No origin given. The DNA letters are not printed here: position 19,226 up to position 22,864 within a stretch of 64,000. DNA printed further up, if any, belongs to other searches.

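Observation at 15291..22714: Disulfide-rich extracellular proteins (446 aa and 1112 aa) in a monoderm-type organism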

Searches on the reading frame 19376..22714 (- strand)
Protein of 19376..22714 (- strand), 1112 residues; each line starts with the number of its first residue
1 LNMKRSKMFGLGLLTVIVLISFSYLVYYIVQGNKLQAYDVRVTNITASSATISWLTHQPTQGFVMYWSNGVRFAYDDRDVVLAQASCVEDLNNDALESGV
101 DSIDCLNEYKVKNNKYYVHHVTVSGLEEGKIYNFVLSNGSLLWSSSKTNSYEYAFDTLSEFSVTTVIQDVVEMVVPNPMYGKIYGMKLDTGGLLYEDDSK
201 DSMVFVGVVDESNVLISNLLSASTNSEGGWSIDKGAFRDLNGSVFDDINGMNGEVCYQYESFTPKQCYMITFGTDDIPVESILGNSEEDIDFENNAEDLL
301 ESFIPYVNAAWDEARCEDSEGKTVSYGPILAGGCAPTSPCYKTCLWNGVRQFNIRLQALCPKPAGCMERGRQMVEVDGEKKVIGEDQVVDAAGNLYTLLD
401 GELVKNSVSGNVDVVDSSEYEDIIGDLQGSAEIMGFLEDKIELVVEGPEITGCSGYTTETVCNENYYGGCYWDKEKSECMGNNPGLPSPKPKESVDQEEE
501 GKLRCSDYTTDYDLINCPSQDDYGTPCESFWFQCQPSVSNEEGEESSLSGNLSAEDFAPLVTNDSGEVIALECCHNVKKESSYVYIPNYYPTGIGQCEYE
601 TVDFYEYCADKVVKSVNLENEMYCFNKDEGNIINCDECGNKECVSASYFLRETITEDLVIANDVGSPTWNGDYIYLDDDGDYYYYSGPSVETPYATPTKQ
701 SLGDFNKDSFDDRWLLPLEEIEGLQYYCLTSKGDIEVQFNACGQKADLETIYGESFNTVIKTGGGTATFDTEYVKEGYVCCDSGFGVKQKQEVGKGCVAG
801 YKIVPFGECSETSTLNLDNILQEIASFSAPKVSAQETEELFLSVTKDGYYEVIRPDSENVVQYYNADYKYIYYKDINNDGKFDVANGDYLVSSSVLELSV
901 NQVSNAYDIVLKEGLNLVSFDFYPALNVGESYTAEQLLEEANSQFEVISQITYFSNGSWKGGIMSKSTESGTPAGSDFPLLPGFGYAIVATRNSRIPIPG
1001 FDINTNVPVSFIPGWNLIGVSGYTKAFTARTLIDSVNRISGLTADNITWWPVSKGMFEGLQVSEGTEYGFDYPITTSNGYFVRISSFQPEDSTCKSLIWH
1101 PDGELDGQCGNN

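Call 6: search_protein_families(library=pfam, proteins=[window:19376-22714:-], max_evalue=0.01)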
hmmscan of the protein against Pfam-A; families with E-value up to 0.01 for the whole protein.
window:19376-22714:- (1112 aa): 2 families
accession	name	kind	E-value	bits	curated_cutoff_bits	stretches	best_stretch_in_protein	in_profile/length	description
PF16656.11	Pur_ac_phosph_N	-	1.9e-06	28.8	30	1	40-145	6-87/93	Purple acid Phosphatase, N-terminal domain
PF00041.27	fn3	-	0.0022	18.6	25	1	39-135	5-65/84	Fibronectin type III domain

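Call 15: find_homologous_proteins(query=window:19376-22714:-)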
Query window:19376-22714:- (1112 aa): 8 proteins with E <= 0.001 among 8000 candidates.
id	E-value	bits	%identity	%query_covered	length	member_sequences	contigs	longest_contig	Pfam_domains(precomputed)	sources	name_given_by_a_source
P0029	0.0e+0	2567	100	99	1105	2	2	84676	PF16656.12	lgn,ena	-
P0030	3.4e-252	858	44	91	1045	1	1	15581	-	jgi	jgi:hypothetical protein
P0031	1.7e-91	326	35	26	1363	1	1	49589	-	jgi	jgi:hypothetical protein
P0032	1.2e-83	300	42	24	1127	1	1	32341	PF16656.12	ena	-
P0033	5.1e-47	178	36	20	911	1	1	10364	PF00041.28,PF16656.12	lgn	-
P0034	1.5e-39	154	33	22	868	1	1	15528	PF16656.12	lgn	-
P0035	2.7e-39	153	32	20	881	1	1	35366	PF16656.12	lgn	-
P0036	1.1e-38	151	36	19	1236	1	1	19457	PF16656.12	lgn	-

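Call 31: search_protein_families(library=ncbifam, proteins=[window:19376-22714:-], max_evalue=1)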
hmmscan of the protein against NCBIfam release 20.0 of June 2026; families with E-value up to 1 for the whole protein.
window:19376-22714:- (1112 aa): 0 families

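Call 60: search_dna_similar(query=window:19376-22714:-, collection=phages, mode=protein, max_evalue=0.01, max_rows=10)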
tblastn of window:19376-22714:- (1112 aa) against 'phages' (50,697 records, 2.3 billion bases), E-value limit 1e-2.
No match.

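Call 63: predict_structure(alignment_id=A4)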
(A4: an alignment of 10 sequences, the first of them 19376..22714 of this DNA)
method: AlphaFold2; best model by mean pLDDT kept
length: 1112 residues; sequences in the alignment: 10
mean_pLDDT: 42.7   pTM: 0.35
mean pLDDT of the five models: 42.7, 41.4, 40.6, 39.2, 37.1
residues with pLDDT >= 90: 0; 70-90: 142; 50-70: 253; < 50: 717
segments of 3 or more residues with pLDDT < 50: 1-6, 78-116, 144-158, 168-173, 185-199, 260-264, 274-778, 783-792, 805-897, 967-971, 1100-1105
pLDDT, mean of each block of 10 residues (from residue 1): 51 78 64 55 62 60 66 55 36 37 29 45 67 64 38 36 53 51 48 38 72 72 59 67 63 68 55 45 39 30 23 27 32 29 23 23 31 42 44 38 26 27 29 26 23 23 24 32 25 24 21 21 23 22 24 25 28 22 22 21 21 22 30 33 22 23 25 29 31 27 23 24 23 22 23 22 22 47 49 52 49 35 28 25 31 35 34 32 29 37 71 79 71 80 72 64 54 63 80 79 63 70 67 77 75 58 60 79 69 50 50 35
secondary structure, 60 per line:
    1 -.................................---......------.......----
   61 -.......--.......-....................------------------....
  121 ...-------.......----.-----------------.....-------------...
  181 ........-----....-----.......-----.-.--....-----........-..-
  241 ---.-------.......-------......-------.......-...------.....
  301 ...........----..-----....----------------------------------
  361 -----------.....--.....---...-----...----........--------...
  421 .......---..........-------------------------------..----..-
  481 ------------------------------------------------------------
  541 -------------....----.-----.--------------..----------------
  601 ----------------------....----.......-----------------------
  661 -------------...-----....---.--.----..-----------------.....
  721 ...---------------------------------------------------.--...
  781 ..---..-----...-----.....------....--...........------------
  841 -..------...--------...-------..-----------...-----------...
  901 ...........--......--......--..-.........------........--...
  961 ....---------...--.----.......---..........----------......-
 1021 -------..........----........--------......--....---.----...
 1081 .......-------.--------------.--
elements in order (helices of 4 or more, strands of 3 or more residues): H2-34 E38-43 E50-56 E62-68 E71-77 H79-98 E117-123 E131-137 E160-164 E178-188 E194-197 E203-209 E220-223 E229-233 E252-258 E266-271 E279-285 H296-311 E323-326 E372-376 E379-383 E387-389 E395-397 H402-409 H418-427 H431-440 H554-557 E623-626 E631-634 E674-676 E682-685 H718-723 E778-782 E801-805 E812-815 H818-828 E850-852 E861-863 E898-911 E914-919 E922-927 H934-941 E948-955 E958-964 E974-976 E984-990 E994-1003 E1014-1019 H1029-1037 E1042-1049 E1058-1063 E1066-1069 E1078-1087

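Call 66: fold_search(model_id=the predicted structure, library=pdb)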
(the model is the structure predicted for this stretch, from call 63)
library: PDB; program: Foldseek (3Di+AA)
matches with E <= 10: 836; with E <= 0.001: 5
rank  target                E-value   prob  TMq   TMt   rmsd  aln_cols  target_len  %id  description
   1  1qg3_B                4.2e-04  0.98  0.05  0.27  20.3       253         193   11  CRYSTAL STRUCTURE OF A TANDEM PAIR OF FIBRONECTIN TYPE III DOMAINS FROM THE CYTOPLASMIC TAIL OF INTEGRIN ALPHA6 BETA4 (released 1999-08-20)
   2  6tpu_A                5.2e-04  0.99  0.06  0.30  20.5       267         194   10  Crystal structures of FNIII domain three and four of the human leucocyte common antigen-related protein, LAR (released 2020-05-13)
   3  1qg3_A                7.4e-04  0.98  0.06  0.29  20.5       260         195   12  CRYSTAL STRUCTURE OF A TANDEM PAIR OF FIBRONECTIN TYPE III DOMAINS FROM THE CYTOPLASMIC TAIL OF INTEGRIN ALPHA6 BETA4 (released 1999-08-20)
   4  7y6e_D                8.2e-04  0.99  0.07  0.33  16.4       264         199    9  Crystal structure of sDscam FNIII23 domains, isoform Beta2v6 (released 2023-05-24)
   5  2ibb                  8.6e-04  1.00  0.08  0.35  16.2       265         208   10  Crystal Structure of the First and Second FNIII Domains of Ihog (released 2006-10-24)
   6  7y8s_A                1.0e-03  0.99  0.08  0.27  15.2       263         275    8  Crystal structure of sDscam FNIII1-3 domains, isoform beta2v6 (released 2023-05-24)
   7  5x83_D                1.2e-03  0.92  0.06  0.26  21.0       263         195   10  Structure of DCC FN456 domains (released 2017-09-06)
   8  4q58_D                1.4e-03  0.92  0.06  0.26  20.4       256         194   10  Crystal structure of the plectin 1a actin-binding domain/integrin beta 4 fragment complex (released 2014-07-23)
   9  7y6e_B                1.5e-03  0.99  0.08  0.34  15.7       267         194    9  Crystal structure of sDscam FNIII23 domains, isoform Beta2v6 (released 2023-05-24)
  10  7y6e_G                1.5e-03  0.99  0.07  0.33  16.3       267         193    9  Crystal structure of sDscam FNIII23 domains, isoform Beta2v6 (released 2023-05-24)
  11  6iaa_A                1.7e-03  0.89  0.05  0.07  27.1       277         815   10  hRobo2 ectodomain (released 2019-03-13)
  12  6q9m_B                1.9e-03  0.99  0.06  0.25  15.5       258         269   12  Central Fibronectin-III array of RIM-binding protein (released 2020-01-15)
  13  7y6e_E                2.7e-03  0.98  0.07  0.34  16.7       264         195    9  Crystal structure of sDscam FNIII23 domains, isoform Beta2v6 (released 2023-05-24)
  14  5irb_B                2.7e-03  0.60  0.06  0.16  21.5       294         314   10  Structural insight into host cell surface retention of a 1.5-MDa bacterial ice-binding adhesin (released 2017-07-19)
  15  8oxy_A                2.8e-03  0.57  0.06  0.09  17.8       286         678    9  Transglutaminase 3 without calcium in complex with DH patient-derived Fab DH63-B02 (released 2023-10-18)
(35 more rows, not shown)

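Call 67: search_protein_representatives(alignment_id=A4)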
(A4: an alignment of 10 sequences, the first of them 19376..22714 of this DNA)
Query: 10 sequences, 1155 profile positions. Proteins with E-value up to 0.001 (for the whole library): 2503; up to 1e-10: 1159; up to 1e-30: 523. The best 150 are listed.
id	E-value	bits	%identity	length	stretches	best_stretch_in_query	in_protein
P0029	0.0e+00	1334.2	-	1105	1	12-1155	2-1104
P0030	0.0e+00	1240.3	-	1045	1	115-1155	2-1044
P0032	0.0e+00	1191.2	-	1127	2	413-1155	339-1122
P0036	0.0e+00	1126.4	-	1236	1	2-1146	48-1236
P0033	1.4e-251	854.6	-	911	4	3-464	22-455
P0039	4.2e-244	829.9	-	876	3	7-549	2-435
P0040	8.7e-243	825.5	-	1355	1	3-1153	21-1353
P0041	8.7e-204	696.3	-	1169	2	827-1154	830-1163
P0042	1.7e-198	678.8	-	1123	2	764-1155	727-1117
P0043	2.0e-198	678.6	-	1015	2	823-1155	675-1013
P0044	1.5e-196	672.3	-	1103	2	863-1155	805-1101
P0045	1.4e-195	669.1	-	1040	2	850-1154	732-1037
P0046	9.8e-195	666.4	-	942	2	857-1155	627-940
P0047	1.1e-189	649.6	-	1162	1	1-1155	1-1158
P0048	2.6e-189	648.4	-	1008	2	814-1154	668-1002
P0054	3.0e-185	635.0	-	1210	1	1-1154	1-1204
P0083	4.3e-166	571.5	-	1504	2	885-1154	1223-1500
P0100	1.8e-154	533.0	-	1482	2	798-1154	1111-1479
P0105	1.8e-151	523.1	-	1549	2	820-1154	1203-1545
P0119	2.9e-142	492.6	-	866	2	13-437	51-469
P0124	5.1e-139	481.8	-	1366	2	7-530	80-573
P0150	1.2e-127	444.2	-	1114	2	876-1146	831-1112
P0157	1.3e-125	437.5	-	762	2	870-1132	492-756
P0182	1.0e-120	421.2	-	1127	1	6-1146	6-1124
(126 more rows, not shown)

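Call 69: list_cluster_members(proteins=[P0040, P0047, P0054, P0083, P0105, P0100, P0119, P0124, P0157, P0182])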
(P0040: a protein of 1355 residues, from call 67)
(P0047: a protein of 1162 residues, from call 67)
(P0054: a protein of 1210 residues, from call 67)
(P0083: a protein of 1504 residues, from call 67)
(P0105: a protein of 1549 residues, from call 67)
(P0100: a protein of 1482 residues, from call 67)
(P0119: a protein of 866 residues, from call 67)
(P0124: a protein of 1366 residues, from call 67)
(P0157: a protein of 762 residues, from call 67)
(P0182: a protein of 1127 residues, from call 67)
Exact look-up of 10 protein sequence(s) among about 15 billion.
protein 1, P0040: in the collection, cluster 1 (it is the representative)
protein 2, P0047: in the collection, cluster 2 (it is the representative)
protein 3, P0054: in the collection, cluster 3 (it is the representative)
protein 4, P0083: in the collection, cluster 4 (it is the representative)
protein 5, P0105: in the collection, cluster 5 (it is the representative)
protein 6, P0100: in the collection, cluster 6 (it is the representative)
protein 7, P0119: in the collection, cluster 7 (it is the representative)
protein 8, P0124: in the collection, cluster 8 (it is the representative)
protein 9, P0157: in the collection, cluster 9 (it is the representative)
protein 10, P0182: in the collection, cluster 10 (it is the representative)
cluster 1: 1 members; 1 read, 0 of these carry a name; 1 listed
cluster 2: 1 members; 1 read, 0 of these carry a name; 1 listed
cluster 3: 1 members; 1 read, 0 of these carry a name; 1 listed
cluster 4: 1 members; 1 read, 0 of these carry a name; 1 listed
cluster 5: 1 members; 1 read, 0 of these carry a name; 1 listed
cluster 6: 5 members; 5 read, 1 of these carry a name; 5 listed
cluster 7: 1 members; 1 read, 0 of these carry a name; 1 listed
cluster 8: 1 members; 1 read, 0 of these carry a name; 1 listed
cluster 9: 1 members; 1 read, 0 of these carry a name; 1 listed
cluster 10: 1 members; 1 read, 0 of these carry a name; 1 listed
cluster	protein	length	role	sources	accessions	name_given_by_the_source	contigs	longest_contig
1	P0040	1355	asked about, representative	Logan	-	-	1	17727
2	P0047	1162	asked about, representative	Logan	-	-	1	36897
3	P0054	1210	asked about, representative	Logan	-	-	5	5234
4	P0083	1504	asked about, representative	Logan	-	-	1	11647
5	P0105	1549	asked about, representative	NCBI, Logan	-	-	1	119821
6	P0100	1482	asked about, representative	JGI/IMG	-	-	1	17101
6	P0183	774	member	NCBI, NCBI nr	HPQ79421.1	MAG TPA: hypothetical protein PLG47_03155, partial [Candidatus Dojkabacteria bacterium] | hypothetical protein [Candidatus Dojkabacteria bacterium]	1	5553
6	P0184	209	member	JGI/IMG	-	-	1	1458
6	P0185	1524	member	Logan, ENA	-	-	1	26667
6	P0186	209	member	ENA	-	-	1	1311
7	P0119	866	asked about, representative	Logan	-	-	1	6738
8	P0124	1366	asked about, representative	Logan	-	-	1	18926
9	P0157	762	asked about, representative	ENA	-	-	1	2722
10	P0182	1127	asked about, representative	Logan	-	-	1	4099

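Call 73: search_protein_families(library=pfam, alignment_id=A6, max_evalue=0.001)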
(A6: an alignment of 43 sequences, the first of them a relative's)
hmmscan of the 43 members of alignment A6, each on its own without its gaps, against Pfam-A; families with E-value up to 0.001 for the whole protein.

A. member 1, P0039 (876 aa): 1 family
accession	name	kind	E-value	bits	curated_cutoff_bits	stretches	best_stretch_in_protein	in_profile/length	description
PF16656.11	Pur_ac_phosph_N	-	2.2e-07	31.8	30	1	37-149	6-81/93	Purple acid Phosphatase, N-terminal domain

B. families by the number of members that match (of 43 scanned): 2 families
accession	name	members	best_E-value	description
PF16656.11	Pur_ac_phosph_N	43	4.4e-11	Purple acid Phosphatase, N-terminal domain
PF00041.27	fn3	11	3.5e-07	Fibronectin type III domain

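Call 98: search_protein_families(library=phrogs, proteins=[window:19376-22714:-], max_evalue=0.01)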
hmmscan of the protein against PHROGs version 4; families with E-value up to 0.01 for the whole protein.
window:19376-22714:- (1112 aa): 0 families
